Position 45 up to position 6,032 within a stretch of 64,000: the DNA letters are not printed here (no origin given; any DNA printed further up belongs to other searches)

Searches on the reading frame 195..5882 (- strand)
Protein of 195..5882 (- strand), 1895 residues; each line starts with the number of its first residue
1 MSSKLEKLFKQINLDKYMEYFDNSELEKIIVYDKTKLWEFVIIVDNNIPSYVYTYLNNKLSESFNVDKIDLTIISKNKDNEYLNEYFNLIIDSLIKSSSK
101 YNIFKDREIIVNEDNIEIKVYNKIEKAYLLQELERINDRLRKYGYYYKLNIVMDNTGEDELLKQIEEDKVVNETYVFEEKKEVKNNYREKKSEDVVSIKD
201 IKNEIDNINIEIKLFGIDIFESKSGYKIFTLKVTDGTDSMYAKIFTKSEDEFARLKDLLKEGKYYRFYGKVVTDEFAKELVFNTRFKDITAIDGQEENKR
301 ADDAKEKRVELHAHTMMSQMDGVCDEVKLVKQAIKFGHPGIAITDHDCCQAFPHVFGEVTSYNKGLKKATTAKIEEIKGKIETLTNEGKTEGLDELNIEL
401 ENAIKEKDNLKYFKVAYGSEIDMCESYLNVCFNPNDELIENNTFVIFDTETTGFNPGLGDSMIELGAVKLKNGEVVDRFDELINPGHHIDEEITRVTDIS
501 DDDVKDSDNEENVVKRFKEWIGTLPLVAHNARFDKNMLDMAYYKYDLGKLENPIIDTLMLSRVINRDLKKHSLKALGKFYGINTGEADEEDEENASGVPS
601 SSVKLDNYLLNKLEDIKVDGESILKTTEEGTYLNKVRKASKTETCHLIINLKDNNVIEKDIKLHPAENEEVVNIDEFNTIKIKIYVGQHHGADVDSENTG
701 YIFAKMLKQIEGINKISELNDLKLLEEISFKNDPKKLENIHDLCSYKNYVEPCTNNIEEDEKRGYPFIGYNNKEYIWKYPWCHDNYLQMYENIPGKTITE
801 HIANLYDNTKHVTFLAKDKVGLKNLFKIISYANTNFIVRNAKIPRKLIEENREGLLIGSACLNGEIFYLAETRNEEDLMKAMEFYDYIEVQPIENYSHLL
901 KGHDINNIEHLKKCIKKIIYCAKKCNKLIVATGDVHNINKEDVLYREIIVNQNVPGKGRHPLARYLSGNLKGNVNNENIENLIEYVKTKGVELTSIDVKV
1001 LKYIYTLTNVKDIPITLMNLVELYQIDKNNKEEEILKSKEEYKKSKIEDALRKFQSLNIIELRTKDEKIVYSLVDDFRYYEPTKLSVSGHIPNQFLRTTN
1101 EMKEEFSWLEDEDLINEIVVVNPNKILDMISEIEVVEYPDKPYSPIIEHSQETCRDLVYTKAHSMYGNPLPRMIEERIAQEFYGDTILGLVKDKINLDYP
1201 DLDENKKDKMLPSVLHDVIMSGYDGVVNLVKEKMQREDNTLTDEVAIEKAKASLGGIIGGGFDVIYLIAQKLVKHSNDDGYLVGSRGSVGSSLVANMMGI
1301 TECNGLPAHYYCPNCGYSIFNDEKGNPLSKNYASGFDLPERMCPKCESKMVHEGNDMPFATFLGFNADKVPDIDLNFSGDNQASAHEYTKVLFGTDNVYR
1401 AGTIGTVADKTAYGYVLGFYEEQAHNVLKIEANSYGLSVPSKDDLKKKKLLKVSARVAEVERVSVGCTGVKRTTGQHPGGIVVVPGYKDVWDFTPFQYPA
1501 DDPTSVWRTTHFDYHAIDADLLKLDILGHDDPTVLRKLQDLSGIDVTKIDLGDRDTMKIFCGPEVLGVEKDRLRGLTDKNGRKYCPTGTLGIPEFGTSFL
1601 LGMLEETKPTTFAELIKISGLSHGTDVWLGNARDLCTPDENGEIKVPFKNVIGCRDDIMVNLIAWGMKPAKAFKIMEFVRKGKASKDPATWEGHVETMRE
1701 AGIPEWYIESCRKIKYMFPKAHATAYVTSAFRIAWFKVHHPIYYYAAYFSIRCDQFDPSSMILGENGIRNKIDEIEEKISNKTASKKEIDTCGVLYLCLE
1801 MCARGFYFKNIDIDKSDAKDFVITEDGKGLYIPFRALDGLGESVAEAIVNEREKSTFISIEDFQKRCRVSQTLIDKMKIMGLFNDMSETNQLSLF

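Call 38: search_protein_families(library=ncbifam, proteins=[window:195-5882:-], max_evalue=0.00001)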
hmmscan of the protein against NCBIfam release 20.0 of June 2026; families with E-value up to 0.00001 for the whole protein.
window:195-5882:- (1895 aa): 32 families (the best 25 are shown)
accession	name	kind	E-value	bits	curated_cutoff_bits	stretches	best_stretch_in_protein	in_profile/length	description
NF001688.0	PRK00448.1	equivalog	0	1517.2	873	5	1247-1895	854-1444/1445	PolC-type DNA polymerase III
TIGR01405.1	polC_Gram_pos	equivalog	0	1370.3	1043.45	5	1248-1895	620-1211/1211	DNA polymerase III subunit alpha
TIGR00594.1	polc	superfamily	3e-50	171.2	434.35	2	806-951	79-218/1022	DNA polymerase III subunit alpha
NF004226.0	PRK05673.1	equivalog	4.5e-48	163.9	1002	3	806-951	83-223/1146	DNA polymerase III subunit alpha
NF005298.0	PRK06826.1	equivalog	1.4e-40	138.9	1260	2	802-950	80-223/1151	DNA polymerase III subunit alpha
NF005906.0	PRK07883.1-4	equivalog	5.8e-37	127.3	495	1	439-584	3-147/563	DEDD exonuclease domain-containing protein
NF005289.0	PRK06807.1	equivalog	1.6e-32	113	335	1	442-584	8-149/313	3'-5' exonuclease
NF005836.0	PRK07740.1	equivalog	6.2e-32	110.9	261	1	440-584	57-202/244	hypothetical protein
NF006316.0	PRK08517.1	equivalog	4.3e-30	104.9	247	1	376-584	7-209/270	3'-5' exonuclease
NF005905.0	PRK07883.1-3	equivalog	2.7e-28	98.9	508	1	431-584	13-167/581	DEDD exonuclease domain-containing protein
NF005907.0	PRK07883.1-5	equivalog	9.8e-28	96.9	454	1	440-582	26-169/584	DEDD exonuclease domain-containing protein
NF005981.0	PRK08074.1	equivalog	6.3e-26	90.6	789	1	441-586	2-147/931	ATP-dependent DNA helicase DinG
NF004225.0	PRK05672.1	subfamily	1.1e-25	89.9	939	2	1714-1877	728-862/1047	error-prone DNA polymerase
TIGR01407.1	dinG_rel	hypoth_equivalog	9.4e-25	87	547.7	1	443-591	1-148/889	putative DnaQ family exonuclease/DinG family helicase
TIGR00573.1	dnaq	subfamily_domain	5.4e-23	81.6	71.5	1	438-583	3-150/217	exonuclease, DNA polymerase III, epsilon subunit family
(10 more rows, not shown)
